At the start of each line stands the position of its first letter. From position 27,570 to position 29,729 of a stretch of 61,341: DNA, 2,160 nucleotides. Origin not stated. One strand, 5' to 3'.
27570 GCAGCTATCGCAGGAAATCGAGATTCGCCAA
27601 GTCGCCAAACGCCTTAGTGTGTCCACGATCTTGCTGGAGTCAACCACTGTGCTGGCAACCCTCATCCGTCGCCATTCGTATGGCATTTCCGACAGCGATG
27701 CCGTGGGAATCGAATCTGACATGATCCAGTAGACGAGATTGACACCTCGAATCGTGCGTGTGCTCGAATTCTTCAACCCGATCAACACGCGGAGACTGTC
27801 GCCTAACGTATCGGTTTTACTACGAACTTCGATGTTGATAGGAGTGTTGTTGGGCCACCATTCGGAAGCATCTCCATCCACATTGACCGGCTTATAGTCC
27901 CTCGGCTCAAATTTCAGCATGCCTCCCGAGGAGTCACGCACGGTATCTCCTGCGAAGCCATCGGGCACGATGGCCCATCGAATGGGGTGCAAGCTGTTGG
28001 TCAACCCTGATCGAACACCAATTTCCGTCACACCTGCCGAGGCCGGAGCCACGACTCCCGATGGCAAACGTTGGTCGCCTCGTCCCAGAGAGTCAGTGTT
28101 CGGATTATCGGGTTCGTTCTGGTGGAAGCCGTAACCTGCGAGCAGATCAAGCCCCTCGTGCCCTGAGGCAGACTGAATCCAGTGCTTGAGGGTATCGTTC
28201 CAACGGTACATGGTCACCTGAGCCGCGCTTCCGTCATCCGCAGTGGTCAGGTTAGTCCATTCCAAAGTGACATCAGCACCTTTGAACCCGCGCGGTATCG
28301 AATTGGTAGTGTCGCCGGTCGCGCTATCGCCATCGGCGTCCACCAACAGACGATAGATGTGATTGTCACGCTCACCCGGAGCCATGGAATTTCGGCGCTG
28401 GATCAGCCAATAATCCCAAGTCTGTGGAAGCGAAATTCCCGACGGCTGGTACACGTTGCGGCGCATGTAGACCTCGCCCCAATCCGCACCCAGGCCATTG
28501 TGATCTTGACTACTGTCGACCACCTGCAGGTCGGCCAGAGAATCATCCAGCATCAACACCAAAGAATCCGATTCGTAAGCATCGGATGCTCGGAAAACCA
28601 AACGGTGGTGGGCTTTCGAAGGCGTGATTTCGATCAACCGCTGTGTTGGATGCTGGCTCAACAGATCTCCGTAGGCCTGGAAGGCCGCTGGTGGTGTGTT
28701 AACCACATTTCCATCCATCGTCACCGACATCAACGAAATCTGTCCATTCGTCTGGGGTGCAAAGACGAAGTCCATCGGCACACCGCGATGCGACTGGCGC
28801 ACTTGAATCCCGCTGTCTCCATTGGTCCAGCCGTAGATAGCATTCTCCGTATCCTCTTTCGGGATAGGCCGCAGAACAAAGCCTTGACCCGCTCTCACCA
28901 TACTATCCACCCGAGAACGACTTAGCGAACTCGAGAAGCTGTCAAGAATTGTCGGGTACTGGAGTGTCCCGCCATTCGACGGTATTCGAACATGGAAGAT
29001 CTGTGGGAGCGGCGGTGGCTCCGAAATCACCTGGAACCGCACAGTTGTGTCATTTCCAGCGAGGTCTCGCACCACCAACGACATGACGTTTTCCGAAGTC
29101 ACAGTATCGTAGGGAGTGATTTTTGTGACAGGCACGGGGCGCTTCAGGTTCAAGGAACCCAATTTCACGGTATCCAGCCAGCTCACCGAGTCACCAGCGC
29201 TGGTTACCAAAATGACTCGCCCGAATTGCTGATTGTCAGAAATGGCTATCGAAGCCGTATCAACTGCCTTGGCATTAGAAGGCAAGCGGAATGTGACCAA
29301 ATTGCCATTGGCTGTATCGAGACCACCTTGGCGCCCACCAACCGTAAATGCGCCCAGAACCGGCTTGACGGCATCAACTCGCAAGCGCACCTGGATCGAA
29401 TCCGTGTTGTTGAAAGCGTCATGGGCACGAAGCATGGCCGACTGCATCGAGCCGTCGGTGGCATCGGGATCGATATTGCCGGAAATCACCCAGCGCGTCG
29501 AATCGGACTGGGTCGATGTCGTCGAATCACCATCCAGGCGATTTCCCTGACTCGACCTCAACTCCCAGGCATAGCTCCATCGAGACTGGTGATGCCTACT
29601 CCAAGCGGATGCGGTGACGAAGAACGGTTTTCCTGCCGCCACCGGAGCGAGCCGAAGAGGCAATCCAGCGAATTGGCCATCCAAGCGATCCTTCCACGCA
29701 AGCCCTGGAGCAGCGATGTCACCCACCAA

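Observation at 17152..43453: Giant secreted protein translationally coupled to an RHS toxin, behind a CsgG-like / TonB-like / OmpA-like envelope module: candidate undescribed toxin-delivery locus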

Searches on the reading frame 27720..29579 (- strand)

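Call 41: search_protein_families(library=pfam, proteins=[window:27720-29579:-], max_evalue=0.5)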
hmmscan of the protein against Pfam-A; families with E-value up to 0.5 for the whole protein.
window:27720-29579:- (620 aa): 1 family
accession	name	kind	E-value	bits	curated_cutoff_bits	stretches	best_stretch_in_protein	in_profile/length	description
PF18012.7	PH_17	-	0.14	12.4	22.4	1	308-338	22-52/60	PH domain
